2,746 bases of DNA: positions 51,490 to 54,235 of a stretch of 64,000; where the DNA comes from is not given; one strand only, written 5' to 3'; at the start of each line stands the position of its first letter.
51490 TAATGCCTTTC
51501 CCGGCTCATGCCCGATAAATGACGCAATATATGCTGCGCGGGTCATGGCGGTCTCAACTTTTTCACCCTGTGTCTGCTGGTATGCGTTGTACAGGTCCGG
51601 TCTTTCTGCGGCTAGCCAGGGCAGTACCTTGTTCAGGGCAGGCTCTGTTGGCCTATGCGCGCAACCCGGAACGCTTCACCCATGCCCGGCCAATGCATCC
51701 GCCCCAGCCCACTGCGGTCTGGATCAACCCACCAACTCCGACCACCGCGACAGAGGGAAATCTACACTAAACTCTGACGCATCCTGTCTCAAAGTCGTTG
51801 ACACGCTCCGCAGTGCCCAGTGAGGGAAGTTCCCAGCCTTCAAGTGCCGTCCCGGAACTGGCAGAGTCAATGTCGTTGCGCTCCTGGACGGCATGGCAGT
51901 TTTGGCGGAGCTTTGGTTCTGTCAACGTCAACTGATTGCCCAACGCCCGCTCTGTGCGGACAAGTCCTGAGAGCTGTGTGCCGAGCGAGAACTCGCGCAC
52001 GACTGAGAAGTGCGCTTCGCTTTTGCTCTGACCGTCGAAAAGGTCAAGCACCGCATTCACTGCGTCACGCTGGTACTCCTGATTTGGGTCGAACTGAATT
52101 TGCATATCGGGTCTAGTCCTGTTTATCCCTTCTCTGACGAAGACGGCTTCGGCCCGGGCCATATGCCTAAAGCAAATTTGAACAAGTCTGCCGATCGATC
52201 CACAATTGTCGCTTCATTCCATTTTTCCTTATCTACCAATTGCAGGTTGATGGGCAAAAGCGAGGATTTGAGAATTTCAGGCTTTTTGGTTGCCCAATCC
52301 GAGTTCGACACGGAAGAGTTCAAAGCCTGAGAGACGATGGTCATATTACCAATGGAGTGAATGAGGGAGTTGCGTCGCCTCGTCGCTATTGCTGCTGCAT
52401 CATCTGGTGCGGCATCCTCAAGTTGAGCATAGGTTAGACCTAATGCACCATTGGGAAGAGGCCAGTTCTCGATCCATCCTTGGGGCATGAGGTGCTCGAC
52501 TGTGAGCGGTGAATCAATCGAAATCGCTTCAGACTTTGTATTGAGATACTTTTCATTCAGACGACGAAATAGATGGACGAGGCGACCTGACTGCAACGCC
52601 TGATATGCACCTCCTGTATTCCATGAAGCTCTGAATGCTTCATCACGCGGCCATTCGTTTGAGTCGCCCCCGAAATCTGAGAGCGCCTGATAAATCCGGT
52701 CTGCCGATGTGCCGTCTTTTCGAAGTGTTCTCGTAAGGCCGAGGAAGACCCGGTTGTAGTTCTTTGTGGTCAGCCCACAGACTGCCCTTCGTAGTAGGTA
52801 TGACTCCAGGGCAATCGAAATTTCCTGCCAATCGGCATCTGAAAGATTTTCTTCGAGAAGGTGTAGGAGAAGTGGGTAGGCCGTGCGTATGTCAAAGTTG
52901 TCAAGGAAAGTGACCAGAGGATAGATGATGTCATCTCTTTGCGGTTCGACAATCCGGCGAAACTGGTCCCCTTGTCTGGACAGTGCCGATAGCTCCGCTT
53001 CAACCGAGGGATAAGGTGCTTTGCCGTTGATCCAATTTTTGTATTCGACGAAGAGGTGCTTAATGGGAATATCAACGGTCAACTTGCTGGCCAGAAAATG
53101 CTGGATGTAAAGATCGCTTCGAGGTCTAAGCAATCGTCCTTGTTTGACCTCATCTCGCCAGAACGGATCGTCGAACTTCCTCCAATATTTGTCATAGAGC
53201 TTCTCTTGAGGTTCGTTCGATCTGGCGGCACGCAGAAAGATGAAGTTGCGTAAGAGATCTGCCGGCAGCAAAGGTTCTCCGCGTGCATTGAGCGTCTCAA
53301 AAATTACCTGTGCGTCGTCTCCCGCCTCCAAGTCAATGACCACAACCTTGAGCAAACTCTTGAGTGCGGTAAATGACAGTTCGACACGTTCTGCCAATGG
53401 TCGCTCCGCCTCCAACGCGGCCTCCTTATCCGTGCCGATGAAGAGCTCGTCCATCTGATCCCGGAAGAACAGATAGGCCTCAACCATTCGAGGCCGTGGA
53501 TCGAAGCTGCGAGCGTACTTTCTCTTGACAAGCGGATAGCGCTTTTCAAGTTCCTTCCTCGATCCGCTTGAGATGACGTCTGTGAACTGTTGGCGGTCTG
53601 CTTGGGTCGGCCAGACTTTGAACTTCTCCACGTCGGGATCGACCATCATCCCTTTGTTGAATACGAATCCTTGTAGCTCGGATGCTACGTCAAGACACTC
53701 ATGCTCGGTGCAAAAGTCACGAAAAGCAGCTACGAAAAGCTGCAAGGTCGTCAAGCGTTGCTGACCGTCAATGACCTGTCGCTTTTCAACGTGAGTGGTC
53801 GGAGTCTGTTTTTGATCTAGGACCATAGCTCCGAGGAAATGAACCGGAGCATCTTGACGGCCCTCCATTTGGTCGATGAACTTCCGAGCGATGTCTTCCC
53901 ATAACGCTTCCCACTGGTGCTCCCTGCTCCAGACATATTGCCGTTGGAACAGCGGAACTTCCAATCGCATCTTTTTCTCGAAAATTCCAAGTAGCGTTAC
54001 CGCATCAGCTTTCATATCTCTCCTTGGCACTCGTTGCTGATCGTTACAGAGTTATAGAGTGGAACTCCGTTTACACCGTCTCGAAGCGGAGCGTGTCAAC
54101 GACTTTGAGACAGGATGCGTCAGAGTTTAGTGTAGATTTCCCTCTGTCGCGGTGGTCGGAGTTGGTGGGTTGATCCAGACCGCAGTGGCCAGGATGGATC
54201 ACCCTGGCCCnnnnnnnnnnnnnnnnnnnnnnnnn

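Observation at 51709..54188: Perfect 103-bp inverted repeats bracket a 2.3-kb cassette carrying a GmrSD-type restriction gene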

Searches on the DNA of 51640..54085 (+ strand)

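Call 12: search_dna_similar(query=window:51640-51815:+, collection=plasmids, mode=distant, max_rows=25)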
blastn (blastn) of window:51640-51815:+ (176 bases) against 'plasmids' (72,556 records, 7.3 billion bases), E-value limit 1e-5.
No match.
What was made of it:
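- Tried and rejected: Arm against PLSDB plasmids. blastn of the arm found nothing (call 12).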

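Call 75: search_dna_similar(query=window:51812-54085:-, collection=plasmids, mode=distant, max_rows=10)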
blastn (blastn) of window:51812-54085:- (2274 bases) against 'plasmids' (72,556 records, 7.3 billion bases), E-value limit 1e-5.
Records with a match: 5; places in all: 5; records where one place covers at least 80% of the query: 0.
Best place of each record, by identity: 60-80% 5.
By first word of the organism name: Rhizobium 3; Aromatoleum 1; Methylocystis 1.
By predicted mobility (MOB-suite, as given by PLSDB): conjugative 4; mobilizable 1.
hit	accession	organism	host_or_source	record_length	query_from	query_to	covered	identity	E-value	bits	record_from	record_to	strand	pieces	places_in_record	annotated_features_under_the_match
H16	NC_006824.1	Aromatoleum aromaticum EbN1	-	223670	71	1358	57%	67.2%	2e-95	359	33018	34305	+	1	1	DUF262 domain-containing protein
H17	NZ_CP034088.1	Methylocystis rosea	cell culture,groundwater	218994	125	1374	55%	65.1%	6e-52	214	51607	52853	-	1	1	DUF262 domain-containing protein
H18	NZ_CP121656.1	Rhizobium sp. CB3171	Calliandra calothyrsus,cell culture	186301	112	1057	42%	68.0%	8e-82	313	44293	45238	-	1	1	DUF262 domain-containing protein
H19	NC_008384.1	Rhizobium johnstonii 3841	-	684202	119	1056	41%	66.0%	1e-54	223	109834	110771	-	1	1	DUF262 domain-containing protein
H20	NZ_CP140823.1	Rhizobium johnstonii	Trifolium pratense,whole organism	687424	119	1056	41%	66.0%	1e-54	223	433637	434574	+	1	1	DUF262 domain-containing protein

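Call 76: get_annotated_region(hit=H16, flank=7000)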
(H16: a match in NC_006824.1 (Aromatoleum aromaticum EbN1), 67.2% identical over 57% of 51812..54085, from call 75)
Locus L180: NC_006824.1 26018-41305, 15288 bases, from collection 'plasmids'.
description: Aromatoleum aromaticum EbN1 plasmid 2, complete sequence
organism: Aromatoleum aromaticum EbN1 (NCBI taxid 76114)
taxonomy: Bacteria; Pseudomonadota; Betaproteobacteria; Rhodocyclales; Rhodocyclaceae; Aromatoleum; Aromatoleum aromaticum; Aromatoleum aromaticum EbN1
host: -; source: -; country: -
typing (MOB-suite, as given by PLSDB): conjugative; replicon rep_cluster_1841; relaxase MOBP; mating-pair formation MPF_T
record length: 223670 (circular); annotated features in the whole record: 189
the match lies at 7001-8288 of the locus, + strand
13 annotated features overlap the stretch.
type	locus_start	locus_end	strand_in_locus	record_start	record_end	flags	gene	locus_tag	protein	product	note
CDS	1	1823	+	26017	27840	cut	-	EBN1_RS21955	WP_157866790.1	N-6 DNA methylase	GO:0006306 - DNA methylation [Evidence IEA]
CDS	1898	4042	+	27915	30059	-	-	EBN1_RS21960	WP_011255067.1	DEAD/DEAH box helicase family protein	-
CDS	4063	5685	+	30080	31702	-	-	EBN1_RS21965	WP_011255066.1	N-6 DNA methylase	GO:0006306 - DNA methylation [Evidence IEA]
CDS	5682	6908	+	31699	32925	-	-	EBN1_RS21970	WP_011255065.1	restriction endonuclease subunit S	GO:0006304 - DNA modification [Evidence IEA]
CDS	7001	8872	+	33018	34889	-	-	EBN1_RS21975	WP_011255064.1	DUF262 domain-containing protein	-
CDS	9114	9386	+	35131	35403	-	-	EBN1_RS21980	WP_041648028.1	ribbon-helix-helix domain-containing protein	-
CDS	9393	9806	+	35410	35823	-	-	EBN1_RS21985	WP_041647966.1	putative toxin-antitoxin system toxin component, PIN family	-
CDS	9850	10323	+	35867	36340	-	-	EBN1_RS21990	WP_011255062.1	hypothetical protein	-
CDS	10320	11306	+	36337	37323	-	-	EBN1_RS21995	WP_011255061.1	tyrosine-type recombinase/integrase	GO:0015074 - DNA integration [Evidence IEA]; GO:0006310 - DNA recombination [Evidence IEA]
CDS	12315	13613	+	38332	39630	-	-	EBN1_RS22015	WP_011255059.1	helix-turn-helix transcriptional regulator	GO:0006355 - regulation of DNA-templated transcription [Evidence IEA]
CDS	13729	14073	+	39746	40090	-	-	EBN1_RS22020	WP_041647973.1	hypothetical protein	-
CDS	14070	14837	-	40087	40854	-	-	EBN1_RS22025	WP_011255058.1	hypothetical protein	-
CDS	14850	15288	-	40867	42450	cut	-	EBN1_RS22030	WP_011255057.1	nitroreductase family protein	-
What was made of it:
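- Closest known: GmrSD / DUF262-DUF1524 genes embedded in restriction-modification operons. Same: A plasmid homologue sits after hsdM-hsdS (call 76).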

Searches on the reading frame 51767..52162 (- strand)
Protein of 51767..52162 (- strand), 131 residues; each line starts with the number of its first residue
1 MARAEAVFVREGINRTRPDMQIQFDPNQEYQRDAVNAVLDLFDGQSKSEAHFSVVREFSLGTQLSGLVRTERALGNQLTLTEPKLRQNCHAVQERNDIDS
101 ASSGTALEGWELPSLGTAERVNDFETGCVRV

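Call 10: search_protein_families(library=pfam, proteins=[window:51767-52162:-], max_evalue=0.01)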
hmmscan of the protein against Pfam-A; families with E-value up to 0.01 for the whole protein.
window:51767-52162:- (131 aa): 0 families

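Call 13: search_protein_families(library=ncbifam, proteins=[window:51767-52162:-], max_evalue=1)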
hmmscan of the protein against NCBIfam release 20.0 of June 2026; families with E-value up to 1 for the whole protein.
window:51767-52162:- (131 aa): 1 family
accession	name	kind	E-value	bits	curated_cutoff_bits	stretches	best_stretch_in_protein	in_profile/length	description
NF052390.1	efflux_OMP_AbuO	equivalog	0.13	10.9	700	1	48-92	145-186/447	multidrug efflux outer membrane protein AbuO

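Call 41: search_protein_families(library=padloc, proteins=[window:51812-52162:-], max_evalue=0.1)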
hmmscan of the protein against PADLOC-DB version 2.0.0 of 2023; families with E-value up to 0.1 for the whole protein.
window:51812-52162:- (117 aa): 1 family
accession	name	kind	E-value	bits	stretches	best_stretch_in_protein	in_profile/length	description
PDLC03647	REase_III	-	2.1e-11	40.8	1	20-101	1-79/989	Type III restriction enzyme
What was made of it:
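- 51811..52105 (-): 5' stump of a Type III restriction res gene: 98 codons, ATG at 52105, cut by the IS tip. PADLOC REase_III, profile positions 1-79 of 989 (call 41).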

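Call 43: find_homologous_proteins(query=window:51767-52162:-, max_evalue=0.001)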
Query window:51767-52162:- (131 aa): 3 proteins with E <= 0.001 among 14 candidates.
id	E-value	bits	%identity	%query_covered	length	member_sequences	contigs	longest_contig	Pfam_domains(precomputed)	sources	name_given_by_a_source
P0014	6.9e-67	241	100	85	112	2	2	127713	-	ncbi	-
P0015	6.2e-54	199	94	79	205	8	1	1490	PF04851.22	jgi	jgi:type III restriction enzyme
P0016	1.3e-20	91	66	49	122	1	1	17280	-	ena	-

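Call 44: find_encoding_contigs(protein=P0015, flank=3000, max_places=6)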
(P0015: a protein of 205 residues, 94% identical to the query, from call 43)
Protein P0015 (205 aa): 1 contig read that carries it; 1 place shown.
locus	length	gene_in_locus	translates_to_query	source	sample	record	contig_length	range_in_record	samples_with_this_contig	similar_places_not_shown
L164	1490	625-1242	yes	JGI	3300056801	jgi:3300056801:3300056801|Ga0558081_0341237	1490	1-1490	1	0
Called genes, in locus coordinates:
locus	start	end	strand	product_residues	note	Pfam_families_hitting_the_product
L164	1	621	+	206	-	?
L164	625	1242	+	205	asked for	PF04851:ResIII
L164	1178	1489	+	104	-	?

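Call 45: find_encoding_contigs(protein=P0014, flank=10000, max_places=6)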
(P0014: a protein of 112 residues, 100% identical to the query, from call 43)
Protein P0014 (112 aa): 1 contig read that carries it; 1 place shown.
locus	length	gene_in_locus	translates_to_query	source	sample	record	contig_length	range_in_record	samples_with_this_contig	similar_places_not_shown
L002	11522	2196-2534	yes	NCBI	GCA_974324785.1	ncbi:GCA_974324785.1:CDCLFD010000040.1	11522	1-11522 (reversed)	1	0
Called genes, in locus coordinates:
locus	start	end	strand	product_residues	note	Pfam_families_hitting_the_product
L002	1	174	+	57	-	?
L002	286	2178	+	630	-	PF03235:GmrSD_N, PF07510:GmrSD_C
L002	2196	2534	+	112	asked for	-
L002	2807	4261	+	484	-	PF01595:CNNM, PF00571:CBS (weak), PF03471:CorC_HlyC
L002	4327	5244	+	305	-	PF19300:BPD_transp_1_N, PF00528:BPD_transp_1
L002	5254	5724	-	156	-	PF12850:Metallophos_2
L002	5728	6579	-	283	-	PF12911:OppC_N, PF00528:BPD_transp_1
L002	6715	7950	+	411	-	PF13439:Glyco_transf_4, PF13579:Glyco_trans_4_4, PF00534:Glycos_transf_1, PF13692:Glyco_trans_1_4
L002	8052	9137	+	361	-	PF01370:Epimerase, PF04321:RmlD_sub_bind (weak), PF16363:GDP_Man_Dehyd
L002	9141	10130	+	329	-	PF01370:Epimerase, PF04321:RmlD_sub_bind (weak), PF16363:GDP_Man_Dehyd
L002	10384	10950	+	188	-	PF00188:CAP (weak)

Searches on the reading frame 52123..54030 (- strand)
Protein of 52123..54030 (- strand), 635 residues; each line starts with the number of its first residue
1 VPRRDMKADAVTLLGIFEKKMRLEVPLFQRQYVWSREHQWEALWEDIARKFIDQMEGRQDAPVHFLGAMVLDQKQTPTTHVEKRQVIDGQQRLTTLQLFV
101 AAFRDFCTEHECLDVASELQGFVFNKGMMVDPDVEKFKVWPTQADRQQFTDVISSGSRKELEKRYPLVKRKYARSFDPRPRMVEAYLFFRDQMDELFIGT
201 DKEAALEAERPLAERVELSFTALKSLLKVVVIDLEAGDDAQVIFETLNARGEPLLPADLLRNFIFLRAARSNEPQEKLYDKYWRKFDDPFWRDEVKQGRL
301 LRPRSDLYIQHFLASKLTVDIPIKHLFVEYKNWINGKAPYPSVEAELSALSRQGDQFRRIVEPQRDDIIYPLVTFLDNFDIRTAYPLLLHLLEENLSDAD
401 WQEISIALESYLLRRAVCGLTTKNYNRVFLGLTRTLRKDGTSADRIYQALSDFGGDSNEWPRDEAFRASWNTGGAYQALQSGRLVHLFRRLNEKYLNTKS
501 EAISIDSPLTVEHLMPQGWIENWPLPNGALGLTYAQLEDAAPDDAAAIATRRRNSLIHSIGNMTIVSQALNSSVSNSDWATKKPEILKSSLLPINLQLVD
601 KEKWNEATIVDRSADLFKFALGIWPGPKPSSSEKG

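Call 10: search_protein_families(library=pfam, proteins=[window:52123-54030:-], max_evalue=0.01)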
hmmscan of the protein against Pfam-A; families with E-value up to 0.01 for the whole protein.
window:52123-54030:- (635 aa): 2 families
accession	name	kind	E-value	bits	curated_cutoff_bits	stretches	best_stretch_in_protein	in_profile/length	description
PF03235.19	GmrSD_N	-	8.3e-38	130.9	33.2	1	15-265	3-199/199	GmrSD restriction endonuclease, N-terminal domain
PF07510.16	GmrSD_C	-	1.9e-26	93.1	23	1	460-618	1-137/138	GmrSD restriction endonucleases, C-terminal domain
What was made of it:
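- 52123..54015 (-): Intact GmrSD-type Type IV restriction gene, 630 aa. Pfam GmrSD_N and GmrSD_C above cut-off (call 10).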

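Call 13: search_protein_families(library=ncbifam, proteins=[window:52123-54030:-], max_evalue=1)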
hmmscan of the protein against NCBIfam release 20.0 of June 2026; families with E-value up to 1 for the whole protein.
window:52123-54030:- (635 aa): 0 families

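Call 14: find_encoding_contigs(protein=window:52123-54015:-, flank=10000, max_places=10)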
Protein window:52123-54015:- (630 aa): 5 contigs read that carry it; 4 places shown.
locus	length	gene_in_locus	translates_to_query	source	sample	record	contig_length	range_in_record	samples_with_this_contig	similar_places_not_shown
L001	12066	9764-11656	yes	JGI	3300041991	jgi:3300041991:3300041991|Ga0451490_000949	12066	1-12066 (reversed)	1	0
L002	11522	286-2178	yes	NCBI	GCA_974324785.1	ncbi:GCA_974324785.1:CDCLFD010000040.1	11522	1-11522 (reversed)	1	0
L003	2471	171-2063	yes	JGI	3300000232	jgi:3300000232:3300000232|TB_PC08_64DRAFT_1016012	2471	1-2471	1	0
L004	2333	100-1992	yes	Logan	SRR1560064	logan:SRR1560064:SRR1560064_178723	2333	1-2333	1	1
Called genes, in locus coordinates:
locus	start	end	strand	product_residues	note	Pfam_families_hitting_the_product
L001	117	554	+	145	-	PF13798:PCYCGC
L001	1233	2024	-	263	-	PF00188:CAP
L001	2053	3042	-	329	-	PF01370:Epimerase, PF02719:Polysacc_synt_2 (faint), PF04321:RmlD_sub_bind, PF16363:GDP_Man_Dehyd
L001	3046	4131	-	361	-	PF01370:Epimerase, PF04321:RmlD_sub_bind (weak), PF16363:GDP_Man_Dehyd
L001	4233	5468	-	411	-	PF13439:Glyco_transf_4, PF13579:Glyco_trans_4_4, PF00534:Glycos_transf_1, PF13692:Glyco_trans_1_4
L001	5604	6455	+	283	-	PF12911:OppC_N, PF00528:BPD_transp_1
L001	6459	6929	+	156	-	PF12850:Metallophos_2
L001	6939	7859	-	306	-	PF19300:BPD_transp_1_N, PF00528:BPD_transp_1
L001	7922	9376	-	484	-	PF01595:CNNM, PF00571:CBS (weak), PF03471:CorC_HlyC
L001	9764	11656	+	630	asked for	PF03235:GmrSD_N, PF07510:GmrSD_C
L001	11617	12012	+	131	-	-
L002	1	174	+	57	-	?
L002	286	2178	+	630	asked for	PF03235:GmrSD_N, PF07510:GmrSD_C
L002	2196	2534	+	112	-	-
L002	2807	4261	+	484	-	PF01595:CNNM, PF00571:CBS (weak), PF03471:CorC_HlyC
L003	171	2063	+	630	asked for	PF03235:GmrSD_N, PF07510:GmrSD_C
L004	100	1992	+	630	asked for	PF03235:GmrSD_N, PF07510:GmrSD_C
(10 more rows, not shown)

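Call 41: search_protein_families(library=padloc, proteins=[window:52123-54015:-], max_evalue=0.1)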
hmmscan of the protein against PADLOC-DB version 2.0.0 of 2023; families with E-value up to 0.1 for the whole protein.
window:52123-54015:- (630 aa): 35 families (the best 25 are shown)
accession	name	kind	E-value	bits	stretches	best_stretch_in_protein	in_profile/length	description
PDLC03655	mREase_IV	-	4.5e-92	307.5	1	1-620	1-626/629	Type IV methyl-directed restriction enzyme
PDLC02693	Orf5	-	9.9e-92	306.7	1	11-619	2-542/543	Orf5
PDLC04157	HEC-06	-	3.3e-58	195.6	1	14-620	19-556/558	-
PDLC04155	HEC-06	-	1.3e-57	193.6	1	5-620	9-559/562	-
PDLC04154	HEC-06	-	2.4e-52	176.4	2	2-518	8-486/569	-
PDLC02687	Orf5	-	2.8e-43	146.5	3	1-98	1-86/543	Orf5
PDLC02700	Orf5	-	5.3e-43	145.6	2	15-266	9-230/555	Orf5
PDLC02695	Orf5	-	1.8e-35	120.4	2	2-280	4-273/601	Orf5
PDLC02701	Orf5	-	6.1e-28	95.6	2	8-274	10-264/596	Orf5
PDLC02702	Orf5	-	8.7e-27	92.1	2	220-620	163-542/543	Orf5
PDLC02691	Orf5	-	1.4e-26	91.2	2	17-276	20-266/579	Orf5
PDLC02686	Orf5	-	1.7e-22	77.7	2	4-288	6-264/566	Orf5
PDLC02697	Orf5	-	2e-22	77.5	3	18-104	8-91/585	Orf5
PDLC02694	Orf5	-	6.9e-20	69.2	2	9-280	9-261/574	Orf5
PDLC02786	SspE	-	9.7e-20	68.5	2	14-103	20-110/766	SspE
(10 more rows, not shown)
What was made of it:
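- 52123..54015 (-): PADLOC mREase_IV matched full length, E 4.5e-92 (call 41).
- On GmrSD Type IV restriction endonuclease (the cargo): PADLOC mREase_IV aligns residues 1-620 to profile positions 1-626 of 629 (call 41).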

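Call 50: list_cluster_members(proteins=[P0001, P0014, window:52123-54015:-])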
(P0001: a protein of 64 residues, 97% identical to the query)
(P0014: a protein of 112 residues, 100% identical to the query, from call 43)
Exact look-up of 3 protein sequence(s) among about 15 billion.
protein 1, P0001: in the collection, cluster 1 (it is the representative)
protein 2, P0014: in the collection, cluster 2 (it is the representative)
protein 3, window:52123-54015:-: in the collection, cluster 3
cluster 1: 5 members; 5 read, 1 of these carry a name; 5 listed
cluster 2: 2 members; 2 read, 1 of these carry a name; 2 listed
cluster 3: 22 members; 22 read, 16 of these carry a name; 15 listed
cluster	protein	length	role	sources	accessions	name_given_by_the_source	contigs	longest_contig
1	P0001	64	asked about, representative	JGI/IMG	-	putative transposase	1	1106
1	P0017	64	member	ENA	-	-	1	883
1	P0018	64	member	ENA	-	-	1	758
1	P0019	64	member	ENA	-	-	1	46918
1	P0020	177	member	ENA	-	-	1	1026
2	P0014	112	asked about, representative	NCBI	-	-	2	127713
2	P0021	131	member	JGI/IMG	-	type III restriction enzyme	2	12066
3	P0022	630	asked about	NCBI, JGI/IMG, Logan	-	uncharacterized protein with ParB-like and HNH nuclease domain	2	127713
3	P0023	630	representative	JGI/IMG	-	uncharacterized protein with ParB-like and HNH nuclease domain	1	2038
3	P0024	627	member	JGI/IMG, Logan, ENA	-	uncharacterized protein with ParB-like and HNH nuclease domain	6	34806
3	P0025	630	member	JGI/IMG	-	uncharacterized protein with ParB-like and HNH nuclease domain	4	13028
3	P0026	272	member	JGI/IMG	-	hypothetical protein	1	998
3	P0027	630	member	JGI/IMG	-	uncharacterized protein with ParB-like and HNH nuclease domain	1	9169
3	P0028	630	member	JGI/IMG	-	uncharacterized protein with ParB-like and HNH nuclease domain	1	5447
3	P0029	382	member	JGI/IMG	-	hypothetical protein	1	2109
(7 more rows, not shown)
